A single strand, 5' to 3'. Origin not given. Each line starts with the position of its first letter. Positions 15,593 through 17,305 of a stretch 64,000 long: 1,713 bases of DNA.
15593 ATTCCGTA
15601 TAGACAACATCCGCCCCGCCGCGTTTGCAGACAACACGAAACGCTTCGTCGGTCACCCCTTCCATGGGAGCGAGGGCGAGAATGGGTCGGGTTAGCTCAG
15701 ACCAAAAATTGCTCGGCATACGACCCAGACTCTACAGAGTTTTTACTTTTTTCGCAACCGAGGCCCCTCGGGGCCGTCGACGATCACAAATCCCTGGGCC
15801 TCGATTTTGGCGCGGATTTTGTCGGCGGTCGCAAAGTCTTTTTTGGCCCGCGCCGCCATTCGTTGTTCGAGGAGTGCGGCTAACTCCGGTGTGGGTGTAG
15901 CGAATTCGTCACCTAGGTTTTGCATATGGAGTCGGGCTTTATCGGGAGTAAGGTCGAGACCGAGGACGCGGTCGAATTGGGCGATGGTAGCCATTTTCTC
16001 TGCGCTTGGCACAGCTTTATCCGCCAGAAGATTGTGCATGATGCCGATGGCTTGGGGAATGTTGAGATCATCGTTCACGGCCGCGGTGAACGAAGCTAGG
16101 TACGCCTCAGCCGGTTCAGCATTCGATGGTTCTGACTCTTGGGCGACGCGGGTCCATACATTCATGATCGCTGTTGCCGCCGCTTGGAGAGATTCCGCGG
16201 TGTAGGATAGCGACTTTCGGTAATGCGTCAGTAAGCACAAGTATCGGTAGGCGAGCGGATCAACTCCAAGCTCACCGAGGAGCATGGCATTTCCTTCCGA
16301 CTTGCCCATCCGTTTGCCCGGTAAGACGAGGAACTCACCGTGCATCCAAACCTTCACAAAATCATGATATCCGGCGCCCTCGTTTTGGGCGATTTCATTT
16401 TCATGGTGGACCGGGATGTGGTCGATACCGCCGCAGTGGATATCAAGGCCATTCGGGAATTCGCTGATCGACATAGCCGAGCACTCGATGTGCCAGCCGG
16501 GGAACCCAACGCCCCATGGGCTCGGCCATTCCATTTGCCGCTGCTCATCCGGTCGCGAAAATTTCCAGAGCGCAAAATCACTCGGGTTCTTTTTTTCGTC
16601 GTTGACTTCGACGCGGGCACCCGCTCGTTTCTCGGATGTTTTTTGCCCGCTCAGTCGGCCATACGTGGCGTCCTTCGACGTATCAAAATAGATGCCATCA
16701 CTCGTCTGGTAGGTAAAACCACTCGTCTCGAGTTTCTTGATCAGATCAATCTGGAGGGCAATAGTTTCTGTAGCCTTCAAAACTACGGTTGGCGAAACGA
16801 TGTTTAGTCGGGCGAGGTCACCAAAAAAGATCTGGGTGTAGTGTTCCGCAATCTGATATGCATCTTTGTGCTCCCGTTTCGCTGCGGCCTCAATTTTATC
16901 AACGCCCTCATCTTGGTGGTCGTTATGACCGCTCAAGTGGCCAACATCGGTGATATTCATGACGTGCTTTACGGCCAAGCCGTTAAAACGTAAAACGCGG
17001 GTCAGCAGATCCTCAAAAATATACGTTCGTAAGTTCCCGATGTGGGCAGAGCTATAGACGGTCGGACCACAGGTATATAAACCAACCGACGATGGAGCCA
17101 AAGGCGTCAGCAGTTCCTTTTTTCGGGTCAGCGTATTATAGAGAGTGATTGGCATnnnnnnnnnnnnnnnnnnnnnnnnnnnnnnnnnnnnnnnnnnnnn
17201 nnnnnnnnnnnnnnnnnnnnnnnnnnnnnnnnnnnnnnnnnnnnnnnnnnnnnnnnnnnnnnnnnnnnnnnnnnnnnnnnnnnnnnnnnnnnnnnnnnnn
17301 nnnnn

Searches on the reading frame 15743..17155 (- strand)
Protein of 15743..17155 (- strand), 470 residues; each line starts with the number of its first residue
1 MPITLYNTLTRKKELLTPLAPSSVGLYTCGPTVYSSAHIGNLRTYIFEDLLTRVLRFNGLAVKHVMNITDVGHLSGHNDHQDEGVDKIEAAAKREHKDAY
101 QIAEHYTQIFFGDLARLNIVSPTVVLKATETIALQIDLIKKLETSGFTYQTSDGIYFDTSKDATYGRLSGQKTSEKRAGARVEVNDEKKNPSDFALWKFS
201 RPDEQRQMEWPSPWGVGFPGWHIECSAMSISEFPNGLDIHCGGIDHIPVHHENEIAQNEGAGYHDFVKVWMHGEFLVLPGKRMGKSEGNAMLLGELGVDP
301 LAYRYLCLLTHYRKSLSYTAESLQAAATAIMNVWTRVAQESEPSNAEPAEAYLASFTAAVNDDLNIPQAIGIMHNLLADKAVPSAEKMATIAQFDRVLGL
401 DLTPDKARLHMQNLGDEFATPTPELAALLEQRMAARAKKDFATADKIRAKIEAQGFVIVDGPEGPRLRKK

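Call 60: search_protein_families(library=ncbifam, proteins=[window:15743-17155:-], max_evalue=1e-10)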
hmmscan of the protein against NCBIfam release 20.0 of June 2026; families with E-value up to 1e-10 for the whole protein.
window:15743-17155:- (470 aa): 4 families
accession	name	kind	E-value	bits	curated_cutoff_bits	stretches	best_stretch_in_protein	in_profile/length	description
NF011108.0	PRK14536.1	equivalog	1.9e-138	462.3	780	1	1-465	1-485/490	cysteine--tRNA ligase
TIGR00435.1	cysS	equivalog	3.4e-119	399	340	1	3-469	1-465/466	cysteine--tRNA ligase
NF011107.0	PRK14534.1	equivalog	2.8e-110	369.6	744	1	3-468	3-479/481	cysteine--tRNA ligase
TIGR03447.1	mycothiol_MshC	equivalog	9e-59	199.3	485.1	1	2-387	17-392/411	cysteine--1-D-myo-inosityl 2-amino-2-deoxy-alpha-D-glucopyranoside ligase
